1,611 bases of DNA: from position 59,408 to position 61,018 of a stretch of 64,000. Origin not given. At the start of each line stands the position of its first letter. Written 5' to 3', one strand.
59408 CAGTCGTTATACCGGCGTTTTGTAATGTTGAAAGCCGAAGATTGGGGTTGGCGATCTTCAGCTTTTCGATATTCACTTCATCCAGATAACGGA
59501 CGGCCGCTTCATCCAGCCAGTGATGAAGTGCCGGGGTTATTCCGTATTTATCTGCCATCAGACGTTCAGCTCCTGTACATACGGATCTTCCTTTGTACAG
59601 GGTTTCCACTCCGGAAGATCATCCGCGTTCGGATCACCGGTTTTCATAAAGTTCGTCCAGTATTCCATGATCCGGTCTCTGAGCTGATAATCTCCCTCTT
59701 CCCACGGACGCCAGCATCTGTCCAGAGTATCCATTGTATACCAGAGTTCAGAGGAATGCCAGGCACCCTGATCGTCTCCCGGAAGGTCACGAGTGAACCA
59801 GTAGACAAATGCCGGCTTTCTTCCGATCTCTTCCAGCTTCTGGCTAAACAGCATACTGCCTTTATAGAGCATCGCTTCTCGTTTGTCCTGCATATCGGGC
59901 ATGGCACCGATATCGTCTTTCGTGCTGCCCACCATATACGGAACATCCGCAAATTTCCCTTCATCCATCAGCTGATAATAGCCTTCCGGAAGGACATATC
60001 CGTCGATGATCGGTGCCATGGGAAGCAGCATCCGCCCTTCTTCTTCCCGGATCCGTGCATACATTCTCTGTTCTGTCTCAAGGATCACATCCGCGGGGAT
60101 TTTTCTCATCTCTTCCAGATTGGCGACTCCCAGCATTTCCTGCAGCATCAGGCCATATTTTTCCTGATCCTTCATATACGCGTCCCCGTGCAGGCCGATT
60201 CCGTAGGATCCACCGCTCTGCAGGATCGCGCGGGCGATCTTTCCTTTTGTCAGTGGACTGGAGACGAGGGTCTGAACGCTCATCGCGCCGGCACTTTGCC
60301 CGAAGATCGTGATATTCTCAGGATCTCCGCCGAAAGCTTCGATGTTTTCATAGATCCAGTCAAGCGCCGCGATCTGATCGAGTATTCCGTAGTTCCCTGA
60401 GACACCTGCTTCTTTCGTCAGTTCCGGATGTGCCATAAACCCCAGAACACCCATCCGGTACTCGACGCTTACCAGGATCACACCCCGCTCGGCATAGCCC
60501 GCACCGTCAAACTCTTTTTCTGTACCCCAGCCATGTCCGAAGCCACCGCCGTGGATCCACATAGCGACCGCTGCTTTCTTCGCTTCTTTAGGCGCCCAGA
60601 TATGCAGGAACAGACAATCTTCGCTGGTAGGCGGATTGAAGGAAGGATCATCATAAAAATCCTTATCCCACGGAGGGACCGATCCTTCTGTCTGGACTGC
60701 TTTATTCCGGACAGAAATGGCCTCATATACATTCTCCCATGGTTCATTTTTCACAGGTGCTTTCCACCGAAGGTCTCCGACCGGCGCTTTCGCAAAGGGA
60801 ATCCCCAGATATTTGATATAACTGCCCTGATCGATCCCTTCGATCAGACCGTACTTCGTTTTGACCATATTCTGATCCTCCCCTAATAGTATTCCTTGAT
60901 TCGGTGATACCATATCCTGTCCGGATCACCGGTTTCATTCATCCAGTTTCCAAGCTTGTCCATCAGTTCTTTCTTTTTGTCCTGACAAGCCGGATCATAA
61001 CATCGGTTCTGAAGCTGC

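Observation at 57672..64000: Heterogeneous four-gene operon: multi-TPM membrane protein, Cys-sulfatase, carboxylesterase and SNF2 helicase, with TGATG coupling of esterase and helicase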

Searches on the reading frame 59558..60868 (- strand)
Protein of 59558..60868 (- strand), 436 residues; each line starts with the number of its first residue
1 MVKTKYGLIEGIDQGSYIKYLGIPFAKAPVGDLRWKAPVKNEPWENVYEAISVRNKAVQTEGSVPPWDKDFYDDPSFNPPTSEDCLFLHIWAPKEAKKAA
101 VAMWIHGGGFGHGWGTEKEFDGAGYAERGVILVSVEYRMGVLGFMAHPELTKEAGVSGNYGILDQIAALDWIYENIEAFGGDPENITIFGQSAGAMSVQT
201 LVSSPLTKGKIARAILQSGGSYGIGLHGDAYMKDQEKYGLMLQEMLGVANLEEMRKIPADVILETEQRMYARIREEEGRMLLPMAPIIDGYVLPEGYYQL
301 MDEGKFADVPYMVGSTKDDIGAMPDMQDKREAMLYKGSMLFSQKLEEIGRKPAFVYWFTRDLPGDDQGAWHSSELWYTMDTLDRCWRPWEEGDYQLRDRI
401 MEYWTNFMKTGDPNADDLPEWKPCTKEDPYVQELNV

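Call 4: search_protein_families(library=pfam, proteins=[window:59558-60868:-], max_evalue=0.01)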
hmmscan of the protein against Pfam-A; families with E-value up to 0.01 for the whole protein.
window:59558-60868:- (436 aa): 3 families
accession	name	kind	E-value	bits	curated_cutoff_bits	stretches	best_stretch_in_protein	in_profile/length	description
PF00135.34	COesterase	-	1.9e-95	321.2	27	2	2-333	5-330/515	Carboxylesterase family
PF20434.5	BD-FAE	-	2.3e-09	37.5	26.8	1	89-195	2-100/215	BD-FAE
PF07859.19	Abhydrolase_3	-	3.3e-07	30.7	25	1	103-198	2-85/210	alpha/beta hydrolase fold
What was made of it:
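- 59558..60868 (-): Cytoplasmic short type-B carboxylesterase, 436 aa. Pfam COesterase E = 1.9e-95 (call 4).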

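Call 9: find_encoding_contigs(protein=window:59558-60868:-, flank=10000, max_places=8)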
Protein window:59558-60868:- (436 aa): 4 contigs read that carry it; 3 places shown.
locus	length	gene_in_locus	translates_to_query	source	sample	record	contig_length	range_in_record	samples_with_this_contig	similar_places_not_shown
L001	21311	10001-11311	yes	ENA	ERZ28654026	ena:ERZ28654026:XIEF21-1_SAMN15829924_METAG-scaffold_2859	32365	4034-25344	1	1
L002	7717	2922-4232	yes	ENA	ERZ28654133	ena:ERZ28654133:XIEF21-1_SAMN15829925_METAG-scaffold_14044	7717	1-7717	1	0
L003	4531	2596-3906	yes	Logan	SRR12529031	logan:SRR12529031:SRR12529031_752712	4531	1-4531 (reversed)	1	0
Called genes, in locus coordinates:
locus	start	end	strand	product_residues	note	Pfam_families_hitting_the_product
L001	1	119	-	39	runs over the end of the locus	-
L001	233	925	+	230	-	PF01979:Amidohydro_1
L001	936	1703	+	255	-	PF00561:Abhydrolase_1 (faint), PF12146:Hydrolase_4, PF12697:Abhydrolase_6 (weak), PF20408:Abhydrolase_11 (faint), PF00326:Peptidase_S9 (weak)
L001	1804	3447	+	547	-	PF08323:Glyco_transf_5, PF00534:Glycos_transf_1, PF13692:Glyco_trans_1_4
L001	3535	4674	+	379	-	PF01979:Amidohydro_1, PF07969:Amidohydro_3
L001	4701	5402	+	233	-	PF00899:ThiF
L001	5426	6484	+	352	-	PF08271:Zn_Ribbon_TF (weak)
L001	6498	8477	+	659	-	PF04536:TPM_phosphatase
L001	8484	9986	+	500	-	PF00884:Sulfatase, PF01663:Phosphodiest (weak), PF16347:SGSH_C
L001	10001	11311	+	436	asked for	PF00135:COesterase, PF20434:BD-FAE, PF07859:Abhydrolase_3 (weak), PF00135:COesterase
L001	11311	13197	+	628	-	PF04851:ResIII, PF00176:SNF2-rel_dom, PF00271:Helicase_C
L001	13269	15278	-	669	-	PF13240:Zn_Ribbon_1 (weak)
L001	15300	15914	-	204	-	PF00485:PRK, PF01121:CoaE (faint), PF06414:Zeta_toxin (faint), PF13238:AAA_18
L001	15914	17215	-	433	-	PF02885:Glycos_trans_3N, PF00591:Glycos_transf_3, PF07831:PYNP_C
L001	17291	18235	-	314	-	PF02653:BPD_transp_2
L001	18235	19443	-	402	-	PF02653:BPD_transp_2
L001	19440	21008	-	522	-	PF00005:ABC_tran, PF13304:AAA_21 (faint), PF00005:ABC_tran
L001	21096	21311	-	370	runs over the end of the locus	PF02608:Bmp, PF13407:Peripla_BP_4 (weak)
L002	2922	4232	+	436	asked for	PF00135:COesterase, PF20434:BD-FAE, PF07859:Abhydrolase_3 (weak), PF00135:COesterase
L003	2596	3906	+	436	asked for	PF00135:COesterase, PF20434:BD-FAE, PF07859:Abhydrolase_3 (weak), PF00135:COesterase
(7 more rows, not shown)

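Call 23: search_protein_families(library=ncbifam, proteins=[L001:6498-8477:+, window:59558-60868:-, L001:5426-6484:+], max_evalue=0.001)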
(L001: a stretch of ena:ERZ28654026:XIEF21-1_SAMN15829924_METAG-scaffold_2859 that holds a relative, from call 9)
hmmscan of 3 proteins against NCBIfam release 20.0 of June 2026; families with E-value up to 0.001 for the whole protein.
L001:6498-8477:+ (659 aa): 0 families

window:59558-60868:- (436 aa): 2 families
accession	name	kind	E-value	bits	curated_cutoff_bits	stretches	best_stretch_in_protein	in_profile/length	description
NF058653.1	LipP1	equivalog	2e-09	36.8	350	1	86-195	58-155/300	LipP1 family hormone-sensitive lipase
NF052354.1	EstLipQMycob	equivalog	4.1e-05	22.4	700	1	161-196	215-250/418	esterase LipQ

L001:5426-6484:+ (352 aa): 2 families
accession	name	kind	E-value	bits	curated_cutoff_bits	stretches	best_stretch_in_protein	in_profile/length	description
NF001607.0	PRK00398.1-4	equivalog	9e-06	25.3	89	1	64-92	11-39/53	DNA-directed RNA polymerase subunit P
NF011481.0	PRK14890.1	equivalog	0.00075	19.5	61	0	63-92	10-38/61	putative Zn-ribbon RNA-binding protein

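Call 24: search_protein_families(library=padloc, proteins=[window:59558-60868:-, L001:6498-8477:+, L001:5426-6484:+], max_evalue=0.001)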
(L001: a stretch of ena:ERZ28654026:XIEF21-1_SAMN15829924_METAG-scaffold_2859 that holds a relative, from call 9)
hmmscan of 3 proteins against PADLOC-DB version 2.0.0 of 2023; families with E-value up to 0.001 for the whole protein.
window:59558-60868:- (436 aa): 0 families

L001:6498-8477:+ (659 aa): 0 families

L001:5426-6484:+ (352 aa): 1 family
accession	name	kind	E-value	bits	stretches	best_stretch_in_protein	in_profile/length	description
PDLC05059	PDC-S64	-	0.00029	17.9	1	7-92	202-291/339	-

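Call 26: search_solved_structures(query=window:59558-60868:-, max_evalue=1e-20, show_alignments=1)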
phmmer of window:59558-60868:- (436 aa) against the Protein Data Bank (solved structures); distinct sequences matched with E-value up to 1e-20: 154 (the best 60 are shown).
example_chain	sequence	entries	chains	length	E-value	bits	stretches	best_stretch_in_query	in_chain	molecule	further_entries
8wdm_A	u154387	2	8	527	3.1e-62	214.2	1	2-323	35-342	Carboxylic ester hydrolase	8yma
8xrz_A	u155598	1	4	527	8.4e-62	212.8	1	2-323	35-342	Carboxylic ester hydrolase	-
1c7i_A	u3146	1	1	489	1.7e-57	198.6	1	2-319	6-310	PROTEIN (PARA-NITROBENZYL ESTERASE)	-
8s6d_A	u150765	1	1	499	3.3e-57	197.6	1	3-320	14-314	Fumonisin B1 esterase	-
1c7j_A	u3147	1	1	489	6.2e-57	196.7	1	2-319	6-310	PROTEIN (PARA-NITROBENZYL ESTERASE)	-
1qe3_A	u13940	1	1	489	2.2e-56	194.9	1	2-319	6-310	PARA-NITROBENZYL ESTERASE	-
2ogt_A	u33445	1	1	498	2.4e-54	188.2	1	2-323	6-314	Thermostable carboxylesterase Est50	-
2ogs_A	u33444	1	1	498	2.9e-54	187.9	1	2-323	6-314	Thermostable carboxylesterase Est50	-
5fv4_A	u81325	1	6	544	3.4e-54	187.7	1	4-325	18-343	CARBOXYLIC ESTER HYDROLASE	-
5hq3_B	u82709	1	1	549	1.1e-52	182.7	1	14-319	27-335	Acetylcholinesterase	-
5hq3_A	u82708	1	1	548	1.1e-52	182.7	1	14-319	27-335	Acetylcholinesterase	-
7w1j_A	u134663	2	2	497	3.2e-52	181.2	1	2-319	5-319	Carboxylesterase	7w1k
9kwm_A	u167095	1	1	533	6.3e-52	180.2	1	5-327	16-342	Liver carboxylesterase 1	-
5a7h_A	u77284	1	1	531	7.8e-52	179.9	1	5-323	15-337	LIVER CARBOXYLESTERASE 1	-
8eor_A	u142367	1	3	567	7.8e-52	179.9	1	5-327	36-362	Liver carboxylesterase 1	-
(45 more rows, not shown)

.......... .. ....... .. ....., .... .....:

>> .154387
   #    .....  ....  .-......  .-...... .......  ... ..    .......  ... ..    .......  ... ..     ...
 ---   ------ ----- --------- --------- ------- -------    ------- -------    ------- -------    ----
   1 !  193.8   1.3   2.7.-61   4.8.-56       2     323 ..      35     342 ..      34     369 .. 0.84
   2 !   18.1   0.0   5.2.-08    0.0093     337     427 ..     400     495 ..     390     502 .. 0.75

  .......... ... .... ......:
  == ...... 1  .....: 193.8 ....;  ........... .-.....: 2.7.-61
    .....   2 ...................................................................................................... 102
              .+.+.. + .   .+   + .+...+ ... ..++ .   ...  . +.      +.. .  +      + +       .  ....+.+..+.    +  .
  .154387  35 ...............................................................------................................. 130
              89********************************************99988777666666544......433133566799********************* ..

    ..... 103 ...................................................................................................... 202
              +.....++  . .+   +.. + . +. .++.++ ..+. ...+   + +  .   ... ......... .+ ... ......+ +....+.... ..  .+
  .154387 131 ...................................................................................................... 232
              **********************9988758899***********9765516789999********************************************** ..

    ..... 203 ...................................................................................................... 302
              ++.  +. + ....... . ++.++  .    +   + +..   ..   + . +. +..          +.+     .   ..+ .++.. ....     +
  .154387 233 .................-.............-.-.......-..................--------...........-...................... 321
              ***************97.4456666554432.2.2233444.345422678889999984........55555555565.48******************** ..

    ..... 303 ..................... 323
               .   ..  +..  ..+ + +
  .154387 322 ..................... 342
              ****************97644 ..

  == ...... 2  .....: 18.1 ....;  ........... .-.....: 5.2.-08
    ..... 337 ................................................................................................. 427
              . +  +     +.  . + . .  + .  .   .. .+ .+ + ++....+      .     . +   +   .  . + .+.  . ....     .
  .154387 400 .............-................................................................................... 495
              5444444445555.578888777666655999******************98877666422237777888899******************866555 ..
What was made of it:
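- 59558..60868 (-): The closest solved relatives are bacterial carboxylesterases and p-nitrobenzyl esterase (call 26).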

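Call 31: find_homologous_proteins(query=window:59558-60868:-, max_evalue=1e-20)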
Query window:59558-60868:- (436 aa): 7530 proteins with E <= 1e-20 among 8000 candidates; the best 120 are listed.
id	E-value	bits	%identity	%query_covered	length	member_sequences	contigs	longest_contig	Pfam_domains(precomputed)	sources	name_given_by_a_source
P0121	6.0e-285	963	93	100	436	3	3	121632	PF00135.35,PF07859.20,PF20434.6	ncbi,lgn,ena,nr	ncbi:MAG: carboxylesterase family protein [Firmicutes bacterium]|nr:carboxylesterase family protein 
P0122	2.4e-251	853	82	100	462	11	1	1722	PF00135.35,PF07859.20,PF20434.6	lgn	-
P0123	3.7e-230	783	73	100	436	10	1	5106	PF00135.35,PF07859.20,PF20434.6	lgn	-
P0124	4.5e-230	782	76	100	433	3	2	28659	PF00135.35,PF07859.20,PF20434.6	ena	-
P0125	1.5e-211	721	65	100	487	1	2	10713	PF00135.35,PF07859.20,PF20434.6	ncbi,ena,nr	ncbi:MAG: carboxylesterase family protein [Firmicutes bacterium]|nr:carboxylesterase family protein 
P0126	2.3e-197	675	64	100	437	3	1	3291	PF00135.35,PF07859.20,PF20434.6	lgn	-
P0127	5.9e-195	667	63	100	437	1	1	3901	PF00135.35,PF07859.20,PF20434.6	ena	-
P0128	1.3e-194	666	64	100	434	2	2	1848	PF00135.35,PF07859.20,PF20434.6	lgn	-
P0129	3.8e-194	664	63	100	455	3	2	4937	PF00135.35,PF07859.20,PF20434.6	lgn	-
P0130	2.7e-191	655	63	100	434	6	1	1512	PF00135.35,PF07859.20,PF20434.6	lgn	-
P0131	6.6e-191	653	63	100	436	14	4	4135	PF00135.35,PF07859.20,PF20434.6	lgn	-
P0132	1.5e-190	652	62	100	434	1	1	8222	PF00135.35,PF07859.20,PF20434.6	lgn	-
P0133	8.4e-190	650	63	100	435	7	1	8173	PF00135.35,PF07859.20,PF20434.6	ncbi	-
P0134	1.4e-189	649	63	100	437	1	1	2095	PF00135.35,PF07859.20,PF20434.6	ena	-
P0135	7.6e-189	647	62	100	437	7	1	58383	PF00135.35,PF07859.20,PF20434.6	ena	-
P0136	7.9e-189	646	61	100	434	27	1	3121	PF00135.35,PF07859.20,PF20434.6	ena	-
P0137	9.9e-189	646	61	100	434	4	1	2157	PF00135.35,PF07859.20,PF20434.6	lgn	-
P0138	6.4e-188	643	60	100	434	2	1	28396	PF00135.35,PF07859.20,PF20434.6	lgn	-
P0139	6.9e-188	643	62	100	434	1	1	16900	PF00135.35,PF07859.20,PF20434.6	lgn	-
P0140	7.4e-188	643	62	100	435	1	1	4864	PF00135.35,PF07859.20,PF20434.6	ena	-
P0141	1.7e-187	642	62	100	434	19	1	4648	PF00135.35,PF07859.20,PF20434.6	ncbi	-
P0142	1.3e-186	639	60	100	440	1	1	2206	PF00135.35,PF07859.20,PF20434.6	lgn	-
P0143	1.5e-186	639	61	100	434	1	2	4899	PF00135.35,PF07859.20,PF20434.6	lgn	-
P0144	3.2e-186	638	63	100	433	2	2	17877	PF00135.35,PF07859.20,PF20434.6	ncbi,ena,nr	ncbi:MAG: carboxylesterase family protein [Lachnospiraceae bacterium]|nr:carboxylesterase family pro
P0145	5.2e-186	637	61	100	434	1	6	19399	PF00135.35,PF07859.20,PF20434.6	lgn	-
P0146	1.7e-185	636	62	100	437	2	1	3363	PF00135.35,PF07859.20,PF20434.6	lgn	-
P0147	3.4e-185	634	62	100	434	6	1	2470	PF00135.35,PF07859.20,PF20434.6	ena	-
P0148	7.7e-185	633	63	100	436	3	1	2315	PF00135.35,PF07859.20,PF20434.6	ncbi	-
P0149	1.8e-184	632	61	100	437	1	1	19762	PF00135.35,PF07859.20,PF20434.6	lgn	-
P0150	5.0e-184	631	62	100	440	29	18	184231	PF00135.35,PF07859.20,PF20434.6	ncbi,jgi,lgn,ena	jgi:carboxylesterase type B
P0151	6.4e-184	630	61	100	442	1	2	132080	PF00135.35,PF07859.20,PF20434.6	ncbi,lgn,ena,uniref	ncbi:carboxylesterase/lipase family protein [uncultured Neglectibacter sp.]|uniref:carboxylesterase/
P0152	1.0e-183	630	62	100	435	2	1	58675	PF00135.35,PF07859.20,PF20434.6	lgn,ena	-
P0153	1.5e-183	629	62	100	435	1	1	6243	PF00135.35,PF07859.20,PF20434.6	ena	-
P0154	1.8e-183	629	62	100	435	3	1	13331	PF00135.35,PF07859.20,PF20434.6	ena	-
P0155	3.5e-183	628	61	100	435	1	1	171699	PF00135.35,PF07859.20,PF20434.6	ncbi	-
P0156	1.4e-182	626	62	100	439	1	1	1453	PF00135.35,PF20434.6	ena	-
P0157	7.4e-182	623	61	100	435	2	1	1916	PF00135.35,PF07859.20,PF20434.6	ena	-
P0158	9.8e-182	623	61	100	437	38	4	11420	PF00135.35,PF07859.20,PF20434.6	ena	-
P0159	1.1e-181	623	63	100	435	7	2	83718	PF00135.35,PF07859.20,PF20434.6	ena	-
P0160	1.2e-181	623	61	100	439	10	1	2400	PF00135.35,PF07859.20,PF20434.6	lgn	-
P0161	3.0e-181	621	62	100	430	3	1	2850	PF00135.35,PF07859.20,PF20434.6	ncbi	-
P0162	3.5e-181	621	61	100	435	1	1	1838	PF00135.35,PF07859.20,PF20434.6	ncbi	-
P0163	6.1e-181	620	61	100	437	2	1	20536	PF00135.35,PF07859.20,PF20434.6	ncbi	-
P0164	1.1e-180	620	61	100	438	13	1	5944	PF00135.35,PF07859.20,PF20434.6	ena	-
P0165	1.3e-180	619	60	100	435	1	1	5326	PF00135.35,PF07859.20,PF20434.6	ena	-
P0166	3.1e-180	618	60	100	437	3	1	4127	PF00135.35,PF07859.20,PF20434.6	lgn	-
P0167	4.0e-180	618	60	100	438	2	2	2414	PF00135.35,PF07859.20,PF20434.6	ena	-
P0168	4.0e-180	618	60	100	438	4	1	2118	PF00135.35,PF07859.20,PF20434.6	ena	-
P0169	4.9e-180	617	60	100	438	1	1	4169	PF00135.35,PF07859.20,PF20434.6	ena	-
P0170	5.0e-180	617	60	100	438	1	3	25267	PF00135.35,PF07859.20,PF20434.6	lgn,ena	-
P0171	8.1e-180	617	60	100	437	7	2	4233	PF00135.35,PF07859.20,PF20434.6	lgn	-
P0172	9.1e-180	617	60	100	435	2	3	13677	PF00135.35,PF07859.20,PF20434.6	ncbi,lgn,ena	-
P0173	1.3e-179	616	60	100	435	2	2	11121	PF00135.35,PF07859.20,PF20434.6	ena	-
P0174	4.5e-179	614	59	100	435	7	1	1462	PF00135.35,PF07859.20,PF20434.6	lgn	-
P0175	6.7e-179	614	60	100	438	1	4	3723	PF00135.35,PF07859.20,PF20434.6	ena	-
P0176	9.4e-179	613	62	100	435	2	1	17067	PF00135.35,PF07859.20,PF20434.6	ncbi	-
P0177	1.4e-178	613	61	100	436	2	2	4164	PF00135.35,PF07859.20,PF20434.6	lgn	-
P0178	1.9e-178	612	60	100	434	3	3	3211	PF00135.35,PF07859.20,PF20434.6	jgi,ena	-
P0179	5.7e-178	611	61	98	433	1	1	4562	PF00135.35,PF07859.20,PF20434.6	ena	-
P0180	7.4e-178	610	60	100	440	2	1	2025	PF00135.35,PF07859.20,PF20434.6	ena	-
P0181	1.1e-177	610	60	100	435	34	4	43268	PF00135.35,PF07859.20,PF20434.6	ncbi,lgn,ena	-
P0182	1.5e-177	609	60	100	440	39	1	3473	PF00135.35,PF07859.20,PF20434.6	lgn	-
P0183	2.1e-177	609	61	100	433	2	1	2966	PF00135.35,PF07859.20,PF20434.6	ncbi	-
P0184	2.3e-177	609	61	98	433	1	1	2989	PF00135.35,PF07859.20,PF20434.6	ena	-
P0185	2.9e-177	608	59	100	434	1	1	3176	PF00135.35,PF07859.20,PF20434.6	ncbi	-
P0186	4.5e-177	608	60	100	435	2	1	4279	PF00135.35,PF07859.20,PF20434.6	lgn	-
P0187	8.2e-177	607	61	100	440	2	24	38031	PF00135.35,PF07859.20,PF20434.6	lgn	-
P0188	1.5e-176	606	59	100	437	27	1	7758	PF00135.35,PF07859.20,PF20434.6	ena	-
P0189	1.5e-176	606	59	100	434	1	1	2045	PF00135.35,PF07859.20,PF20434.6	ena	-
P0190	1.6e-176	606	60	100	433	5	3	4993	PF00135.35,PF07859.20,PF20434.6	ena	-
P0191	1.9e-176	606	60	100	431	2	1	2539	PF00135.35,PF07859.20,PF20434.6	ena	-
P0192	2.3e-176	605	58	100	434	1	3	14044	PF00135.35,PF07859.20,PF20434.6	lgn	-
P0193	2.6e-176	605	61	100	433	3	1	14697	PF00135.35,PF07859.20,PF20434.6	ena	-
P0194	3.3e-176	605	61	100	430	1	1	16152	PF00135.35,PF07859.20,PF20434.6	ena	-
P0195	6.3e-176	604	59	100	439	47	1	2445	PF00135.35,PF07859.20,PF20434.6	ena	-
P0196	6.6e-176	604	59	100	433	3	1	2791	PF00135.35,PF07859.20,PF20434.6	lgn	-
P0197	2.0e-175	602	59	100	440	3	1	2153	PF00135.35,PF07859.20,PF20434.6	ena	-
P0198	2.9e-175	602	61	100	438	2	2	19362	PF00135.35,PF07859.20,PF20434.6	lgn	-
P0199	3.1e-175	602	59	100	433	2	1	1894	PF00135.35,PF07859.20,PF20434.6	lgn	-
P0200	5.6e-175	601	58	100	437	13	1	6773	PF00135.35,PF07859.20,PF20434.6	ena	-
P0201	7.5e-175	600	58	100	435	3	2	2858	PF00135.35,PF07859.20,PF20434.6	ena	-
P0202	1.2e-174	600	57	100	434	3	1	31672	PF00135.35,PF07859.20,PF20434.6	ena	-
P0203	9.4e-174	597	58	100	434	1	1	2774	PF00135.35,PF07859.20,PF20434.6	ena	-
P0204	1.8e-173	596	58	100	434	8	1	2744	PF00135.35,PF07859.20,PF20434.6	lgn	-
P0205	1.9e-173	596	59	100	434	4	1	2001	PF00135.35,PF07859.20,PF20434.6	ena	-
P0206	2.9e-173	595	59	100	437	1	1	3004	PF00135.35,PF07859.20,PF20434.6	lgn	-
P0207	6.7e-173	594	59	100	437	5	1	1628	PF00135.35,PF07859.20,PF20434.6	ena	-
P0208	7.0e-173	594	56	100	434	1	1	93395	PF00135.35,PF07859.20,PF20434.6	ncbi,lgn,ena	-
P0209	7.1e-173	594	59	100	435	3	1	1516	PF00135.35,PF07859.20,PF20434.6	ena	-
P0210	1.0e-172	593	59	100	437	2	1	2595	PF00135.35,PF07859.20,PF20434.6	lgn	-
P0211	1.2e-172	593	58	100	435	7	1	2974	PF00135.35,PF20434.6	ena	-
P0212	1.5e-172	593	60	100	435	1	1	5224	PF00135.35,PF07859.20,PF20434.6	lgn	-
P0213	2.1e-172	592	58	100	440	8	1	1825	PF00135.35,PF07859.20,PF20434.6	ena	-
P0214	2.3e-172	592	60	100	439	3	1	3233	PF00135.35,PF07859.20,PF20434.6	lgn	-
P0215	3.2e-172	592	58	99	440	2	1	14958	PF00135.35,PF07859.20,PF20434.6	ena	-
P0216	6.1e-172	591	58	100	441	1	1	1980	PF00135.35,PF07859.20,PF20434.6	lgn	-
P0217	7.1e-171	587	59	99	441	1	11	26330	PF00135.35,PF07859.20,PF20434.6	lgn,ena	-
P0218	7.4e-171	587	58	100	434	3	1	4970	PF00135.35,PF07859.20,PF20434.6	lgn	-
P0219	2.5e-170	585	59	100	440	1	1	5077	PF00135.35,PF07859.20,PF20434.6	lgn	-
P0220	6.9e-170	584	59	100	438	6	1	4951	PF00135.35,PF07859.20,PF20434.6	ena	-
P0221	9.6e-170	584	58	100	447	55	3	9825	PF00135.35,PF07859.20,PF20434.6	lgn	-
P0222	9.6e-170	584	60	100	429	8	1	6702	PF00135.35,PF07859.20,PF20434.6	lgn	-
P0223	6.7e-169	581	57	100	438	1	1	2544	PF00135.35,PF07859.20,PF20434.6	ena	-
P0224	1.4e-168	580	57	100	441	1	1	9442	PF00135.35,PF20434.6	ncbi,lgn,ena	-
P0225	1.5e-168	580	58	100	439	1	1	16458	PF00135.35,PF07859.20,PF20434.6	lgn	-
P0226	1.6e-168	580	57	100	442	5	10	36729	PF00135.35,PF07859.20,PF20434.6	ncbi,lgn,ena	-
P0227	3.4e-168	578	60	99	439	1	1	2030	PF00135.35,PF07859.20,PF20434.6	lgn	-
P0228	5.6e-168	578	58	100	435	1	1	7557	PF00135.35,PF07859.20,PF20434.6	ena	-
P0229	6.2e-168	578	57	100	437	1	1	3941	PF00135.35,PF07859.20,PF20434.6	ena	-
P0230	1.0e-167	577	58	100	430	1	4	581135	PF00135.35,PF07859.20,PF20434.6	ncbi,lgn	-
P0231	1.8e-167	576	59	100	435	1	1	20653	PF00135.35,PF07859.20,PF20434.6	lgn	-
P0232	2.3e-167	576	58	98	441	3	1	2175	PF00135.35,PF07859.20,PF20434.6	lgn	-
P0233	2.8e-167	575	58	100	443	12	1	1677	PF00135.35,PF07859.20,PF20434.6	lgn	-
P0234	4.3e-167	575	59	100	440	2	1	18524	PF00135.35,PF07859.20,PF20434.6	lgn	-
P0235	5.5e-167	574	58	100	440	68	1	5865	PF00135.35,PF07859.20,PF20434.6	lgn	-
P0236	5.6e-167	574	56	99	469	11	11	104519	PF00135.35,PF07859.20,PF20434.6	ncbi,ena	-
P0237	6.6e-167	574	55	100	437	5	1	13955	PF00135.35,PF07859.20,PF20434.6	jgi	jgi:para-nitrobenzyl esterase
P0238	1.1e-166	573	58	100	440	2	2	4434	PF00135.35,PF07859.20,PF20434.6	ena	-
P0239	3.4e-166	572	56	100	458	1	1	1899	PF00135.35,PF07859.20,PF20434.6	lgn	-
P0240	4.8e-166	571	58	100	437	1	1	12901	PF00135.35,PF07859.20,PF20434.6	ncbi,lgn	-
